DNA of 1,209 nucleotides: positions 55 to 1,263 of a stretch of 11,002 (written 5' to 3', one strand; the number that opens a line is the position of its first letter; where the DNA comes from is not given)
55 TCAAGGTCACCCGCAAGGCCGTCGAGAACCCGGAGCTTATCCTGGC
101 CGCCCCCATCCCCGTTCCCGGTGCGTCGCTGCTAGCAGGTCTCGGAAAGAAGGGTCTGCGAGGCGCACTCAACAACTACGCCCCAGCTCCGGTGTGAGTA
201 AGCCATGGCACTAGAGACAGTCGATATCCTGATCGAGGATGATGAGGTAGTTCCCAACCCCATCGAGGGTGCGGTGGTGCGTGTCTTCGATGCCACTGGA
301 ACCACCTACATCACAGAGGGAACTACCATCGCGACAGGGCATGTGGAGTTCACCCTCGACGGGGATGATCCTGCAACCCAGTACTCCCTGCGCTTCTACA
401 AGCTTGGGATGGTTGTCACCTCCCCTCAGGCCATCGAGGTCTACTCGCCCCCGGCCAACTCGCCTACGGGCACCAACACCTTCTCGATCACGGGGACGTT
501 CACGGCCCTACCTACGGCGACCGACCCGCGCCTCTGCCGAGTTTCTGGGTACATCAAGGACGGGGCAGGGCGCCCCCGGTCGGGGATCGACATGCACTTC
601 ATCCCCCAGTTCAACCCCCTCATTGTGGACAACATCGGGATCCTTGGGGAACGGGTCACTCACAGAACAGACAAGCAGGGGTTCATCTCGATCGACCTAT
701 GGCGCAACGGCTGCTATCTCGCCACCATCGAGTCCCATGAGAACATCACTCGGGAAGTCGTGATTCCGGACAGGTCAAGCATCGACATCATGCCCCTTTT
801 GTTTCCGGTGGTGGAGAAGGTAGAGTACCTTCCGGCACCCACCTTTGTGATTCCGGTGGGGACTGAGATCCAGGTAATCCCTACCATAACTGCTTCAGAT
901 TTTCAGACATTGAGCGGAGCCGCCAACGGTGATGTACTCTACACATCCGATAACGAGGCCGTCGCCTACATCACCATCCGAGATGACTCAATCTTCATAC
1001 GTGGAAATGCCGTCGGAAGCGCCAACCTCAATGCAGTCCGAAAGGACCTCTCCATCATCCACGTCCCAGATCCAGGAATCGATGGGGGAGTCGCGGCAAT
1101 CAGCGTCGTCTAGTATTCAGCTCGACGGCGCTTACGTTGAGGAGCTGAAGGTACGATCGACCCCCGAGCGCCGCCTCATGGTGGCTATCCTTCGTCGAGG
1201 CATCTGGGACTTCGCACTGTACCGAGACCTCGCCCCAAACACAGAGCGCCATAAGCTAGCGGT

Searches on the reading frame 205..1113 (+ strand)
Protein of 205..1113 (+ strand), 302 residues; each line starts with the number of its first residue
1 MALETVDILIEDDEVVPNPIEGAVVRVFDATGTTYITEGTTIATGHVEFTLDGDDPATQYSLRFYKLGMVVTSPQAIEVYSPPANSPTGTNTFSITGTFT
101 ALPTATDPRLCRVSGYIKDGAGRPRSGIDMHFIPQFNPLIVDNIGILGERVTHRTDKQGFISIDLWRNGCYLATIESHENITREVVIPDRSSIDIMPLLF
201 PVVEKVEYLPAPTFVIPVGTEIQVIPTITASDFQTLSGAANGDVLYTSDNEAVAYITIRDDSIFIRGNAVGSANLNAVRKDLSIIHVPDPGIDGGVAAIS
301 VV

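Call 4: search_protein_families(library=pfam, proteins=[window:205-1113:+], max_evalue=1)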
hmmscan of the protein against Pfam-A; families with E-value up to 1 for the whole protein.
window:205-1113:+ (302 aa): 3 families
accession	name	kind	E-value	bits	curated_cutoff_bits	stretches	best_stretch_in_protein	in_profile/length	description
PF02368.24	Big_2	-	0.00027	21.3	22.8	1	235-281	27-70/79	Bacterial Ig-like domain (group 2)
PF13860.13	FlgD_ig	-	0.0022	18.4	27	1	16-58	18-62/79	FlgD Ig-like domain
PF13629.12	T2SS-T3SS_pil_N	-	0.055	13.6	23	1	249-281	28-60/72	Pilus formation protein N terminal region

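Call 5: search_protein_families(library=phrogs, proteins=[window:205-1113:+], max_evalue=0.1)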
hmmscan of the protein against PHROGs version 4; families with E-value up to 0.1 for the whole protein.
window:205-1113:+ (302 aa): 2 families
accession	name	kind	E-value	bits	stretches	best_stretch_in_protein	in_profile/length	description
phrog_31677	-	unknown function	0.0028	18.4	1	105-176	107-178/209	-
phrog_341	-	tail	0.0098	17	1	213-281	76-136/154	major tail protein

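Call 69: find_encoding_contigs(protein=window:205-1110:+, flank=10000, max_places=3)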
Protein window:205-1110:+ (302 aa): 2 contigs read that carry it; 2 places shown.
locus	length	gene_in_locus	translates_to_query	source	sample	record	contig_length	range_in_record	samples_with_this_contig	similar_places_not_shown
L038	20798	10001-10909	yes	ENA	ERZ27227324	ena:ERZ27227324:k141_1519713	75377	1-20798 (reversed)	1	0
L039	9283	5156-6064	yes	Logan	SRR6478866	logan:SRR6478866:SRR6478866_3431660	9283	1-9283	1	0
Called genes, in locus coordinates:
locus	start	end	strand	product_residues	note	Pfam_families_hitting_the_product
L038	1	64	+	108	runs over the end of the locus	-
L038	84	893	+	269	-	PF04539:Sigma70_r3 (faint)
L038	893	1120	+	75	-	-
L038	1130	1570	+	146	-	-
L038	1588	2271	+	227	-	-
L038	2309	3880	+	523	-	-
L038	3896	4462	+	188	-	-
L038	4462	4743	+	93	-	-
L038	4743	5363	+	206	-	-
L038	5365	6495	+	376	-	-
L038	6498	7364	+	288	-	PF01734:Patatin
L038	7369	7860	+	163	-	-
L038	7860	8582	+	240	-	-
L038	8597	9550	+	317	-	-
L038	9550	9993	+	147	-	-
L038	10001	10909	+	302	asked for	-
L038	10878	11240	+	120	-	-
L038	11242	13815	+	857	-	-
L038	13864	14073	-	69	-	-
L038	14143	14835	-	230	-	-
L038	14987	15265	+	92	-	-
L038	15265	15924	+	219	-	-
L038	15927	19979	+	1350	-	-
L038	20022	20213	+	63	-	-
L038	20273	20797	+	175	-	?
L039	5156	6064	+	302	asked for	-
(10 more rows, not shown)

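Call 87: search_dna_similar(query=window:205-1110:+, collection=phages, mode=protein, max_evalue=0.001, max_rows=10)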
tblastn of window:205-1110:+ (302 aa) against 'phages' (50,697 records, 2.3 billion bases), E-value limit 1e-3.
No match.

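Call 93: search_protein_families(library=pfam, proteins=[L038:6498-7361:+], max_evalue=0.01)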
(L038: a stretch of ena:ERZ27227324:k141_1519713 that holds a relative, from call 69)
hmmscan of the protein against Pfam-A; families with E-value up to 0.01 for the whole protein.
L038:6498-7361:+ (288 aa): 1 family
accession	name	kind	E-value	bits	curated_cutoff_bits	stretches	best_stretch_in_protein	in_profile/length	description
PF01734.28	Patatin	-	5.2e-11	43.5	27.7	1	5-171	2-182/191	Patatin-like phospholipase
